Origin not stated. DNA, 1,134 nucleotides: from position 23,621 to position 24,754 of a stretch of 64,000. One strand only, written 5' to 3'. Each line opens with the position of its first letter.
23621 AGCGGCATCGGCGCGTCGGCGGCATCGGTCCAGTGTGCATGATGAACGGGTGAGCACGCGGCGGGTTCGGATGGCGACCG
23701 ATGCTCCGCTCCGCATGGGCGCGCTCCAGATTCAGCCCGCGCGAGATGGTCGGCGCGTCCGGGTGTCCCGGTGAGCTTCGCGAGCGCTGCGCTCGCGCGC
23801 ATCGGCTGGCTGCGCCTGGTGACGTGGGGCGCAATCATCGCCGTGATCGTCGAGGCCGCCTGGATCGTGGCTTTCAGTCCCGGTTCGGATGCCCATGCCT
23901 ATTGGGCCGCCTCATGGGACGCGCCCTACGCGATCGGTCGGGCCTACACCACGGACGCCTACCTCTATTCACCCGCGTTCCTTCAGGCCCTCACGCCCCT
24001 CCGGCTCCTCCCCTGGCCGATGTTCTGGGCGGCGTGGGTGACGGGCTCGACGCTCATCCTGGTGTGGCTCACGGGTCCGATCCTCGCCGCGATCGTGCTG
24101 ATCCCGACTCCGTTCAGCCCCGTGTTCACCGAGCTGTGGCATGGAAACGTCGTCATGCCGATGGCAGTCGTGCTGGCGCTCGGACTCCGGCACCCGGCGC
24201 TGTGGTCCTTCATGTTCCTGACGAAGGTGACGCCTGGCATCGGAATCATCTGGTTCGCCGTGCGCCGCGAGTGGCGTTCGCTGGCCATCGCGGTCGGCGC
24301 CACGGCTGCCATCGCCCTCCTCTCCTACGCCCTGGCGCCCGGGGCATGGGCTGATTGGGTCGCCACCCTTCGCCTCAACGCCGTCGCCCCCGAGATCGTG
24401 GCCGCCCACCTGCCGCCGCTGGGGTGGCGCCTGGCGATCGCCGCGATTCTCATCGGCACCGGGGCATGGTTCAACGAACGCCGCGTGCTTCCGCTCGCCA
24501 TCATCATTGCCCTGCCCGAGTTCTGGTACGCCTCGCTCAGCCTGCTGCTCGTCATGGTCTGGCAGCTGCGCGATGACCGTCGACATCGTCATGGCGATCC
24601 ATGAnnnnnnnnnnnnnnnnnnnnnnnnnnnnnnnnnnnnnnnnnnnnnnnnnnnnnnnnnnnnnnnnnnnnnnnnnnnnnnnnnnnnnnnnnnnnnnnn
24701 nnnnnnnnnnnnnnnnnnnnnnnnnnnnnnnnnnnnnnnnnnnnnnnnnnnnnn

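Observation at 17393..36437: Island of about twelve polytopic GT-C-like membrane proteins, including six GT87/DUF2029-like paralogs: candidate uncharacterised extracytoplasmic glycan/lipoglycan assembly system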

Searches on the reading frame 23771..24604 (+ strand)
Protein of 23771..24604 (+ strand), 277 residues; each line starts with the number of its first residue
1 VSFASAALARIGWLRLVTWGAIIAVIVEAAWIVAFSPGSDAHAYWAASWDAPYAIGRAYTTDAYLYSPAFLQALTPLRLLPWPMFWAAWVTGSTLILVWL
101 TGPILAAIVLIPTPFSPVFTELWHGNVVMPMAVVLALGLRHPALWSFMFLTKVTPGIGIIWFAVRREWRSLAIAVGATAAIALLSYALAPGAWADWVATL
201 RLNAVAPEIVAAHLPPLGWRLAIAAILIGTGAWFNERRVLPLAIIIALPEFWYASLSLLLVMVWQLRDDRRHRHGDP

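Call 5: search_protein_families(library=pfam, proteins=[window:23771-24604:+], max_evalue=0.1)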
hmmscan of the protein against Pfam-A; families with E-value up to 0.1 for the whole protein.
window:23771-24604:+ (277 aa): 1 family
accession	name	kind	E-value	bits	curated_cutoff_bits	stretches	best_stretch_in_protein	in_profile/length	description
PF09594.16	GT87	-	1.7e-12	48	25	1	64-271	1-216/237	Glycosyltransferase family 87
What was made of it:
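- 23771..24604 (+): G6, GT87 glycosyltransferase, distant from the G5/7/9/11 subfamily. GT87 at 48 bits over 216 of 237 profile positions (call 5).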

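Call 7: search_protein_families(library=ncbifam, proteins=[window:23771-24604:+], max_evalue=0.01)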
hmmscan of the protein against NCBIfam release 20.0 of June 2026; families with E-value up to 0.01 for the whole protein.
window:23771-24604:+ (277 aa): 0 families
